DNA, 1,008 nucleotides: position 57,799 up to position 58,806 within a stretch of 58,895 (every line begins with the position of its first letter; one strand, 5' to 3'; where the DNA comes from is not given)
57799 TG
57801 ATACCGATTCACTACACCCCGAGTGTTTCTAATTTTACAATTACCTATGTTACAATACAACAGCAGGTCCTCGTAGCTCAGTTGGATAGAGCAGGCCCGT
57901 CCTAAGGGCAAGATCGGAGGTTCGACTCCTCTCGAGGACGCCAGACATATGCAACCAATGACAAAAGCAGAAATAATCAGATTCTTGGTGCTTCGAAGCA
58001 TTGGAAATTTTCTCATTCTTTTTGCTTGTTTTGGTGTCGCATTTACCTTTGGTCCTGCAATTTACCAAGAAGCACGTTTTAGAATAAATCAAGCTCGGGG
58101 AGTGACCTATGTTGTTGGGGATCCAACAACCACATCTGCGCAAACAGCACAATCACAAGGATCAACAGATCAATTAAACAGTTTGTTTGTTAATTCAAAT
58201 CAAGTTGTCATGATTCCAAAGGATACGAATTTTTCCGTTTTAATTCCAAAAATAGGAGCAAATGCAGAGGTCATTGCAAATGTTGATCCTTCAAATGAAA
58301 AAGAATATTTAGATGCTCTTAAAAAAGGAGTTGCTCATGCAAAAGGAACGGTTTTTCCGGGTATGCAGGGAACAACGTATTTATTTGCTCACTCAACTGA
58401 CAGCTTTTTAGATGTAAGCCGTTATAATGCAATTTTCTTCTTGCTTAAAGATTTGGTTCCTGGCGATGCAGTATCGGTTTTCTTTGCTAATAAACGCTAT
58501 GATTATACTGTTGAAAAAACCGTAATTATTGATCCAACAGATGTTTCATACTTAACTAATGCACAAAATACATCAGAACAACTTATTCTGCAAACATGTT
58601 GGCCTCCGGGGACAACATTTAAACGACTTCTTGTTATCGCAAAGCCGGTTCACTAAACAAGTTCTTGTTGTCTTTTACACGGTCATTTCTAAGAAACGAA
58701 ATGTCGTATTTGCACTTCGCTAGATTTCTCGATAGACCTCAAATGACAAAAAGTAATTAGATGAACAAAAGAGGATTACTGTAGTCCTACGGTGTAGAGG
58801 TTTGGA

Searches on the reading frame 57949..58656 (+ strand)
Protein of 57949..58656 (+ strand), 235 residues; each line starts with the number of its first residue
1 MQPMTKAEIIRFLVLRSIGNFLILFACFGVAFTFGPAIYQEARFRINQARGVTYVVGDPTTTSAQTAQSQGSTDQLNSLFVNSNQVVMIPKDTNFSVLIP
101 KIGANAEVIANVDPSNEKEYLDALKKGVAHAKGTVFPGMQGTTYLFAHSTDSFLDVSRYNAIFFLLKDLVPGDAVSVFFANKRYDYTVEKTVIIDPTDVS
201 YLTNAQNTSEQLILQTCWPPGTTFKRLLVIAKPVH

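Call 76: search_protein_families(library=pfam, proteins=[window:57949-58656:+], max_evalue=0.01)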
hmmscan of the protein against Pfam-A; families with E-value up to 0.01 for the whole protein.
window:57949-58656:+ (235 aa): 1 family
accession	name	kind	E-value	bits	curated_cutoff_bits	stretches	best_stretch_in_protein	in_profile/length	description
PF04203.18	Sortase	-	4.7e-20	72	26.6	1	99-234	3-125/125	Sortase domain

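Call 89: search_protein_families(library=ncbifam, proteins=[window:57949-58656:+], max_evalue=0.001)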
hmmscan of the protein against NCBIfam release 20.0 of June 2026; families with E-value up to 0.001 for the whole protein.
window:57949-58656:+ (235 aa): 7 families
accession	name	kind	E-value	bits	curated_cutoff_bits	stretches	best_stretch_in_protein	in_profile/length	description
NF058671.1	sortase_SrtD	exception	9.8e-15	54.7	140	1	76-219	46-170/187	class D sortase, LPxTATN-specific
TIGR01076.1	sortase_fam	subfamily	3.7e-13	49.4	39.35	1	122-232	21-126/136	sortase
NF033746.1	class_D_sortase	subfamily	5.2e-13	49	165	1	97-234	13-134/135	class D sortase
NF033745.1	class_C_sortase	subfamily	7.4e-12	45.5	160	1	95-231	94-218/220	class C sortase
NF033747.1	class_E_sortase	subfamily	6.2e-07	29.5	160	1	89-232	65-204/211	class E sortase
TIGR03784.1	marine_sortase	equivalog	2.2e-06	27.4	158.25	1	161-219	101-158/174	class GN sortase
NF033748.1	class_F_sortase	subfamily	0.00012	21.7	166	1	89-195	6-110/155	class F sortase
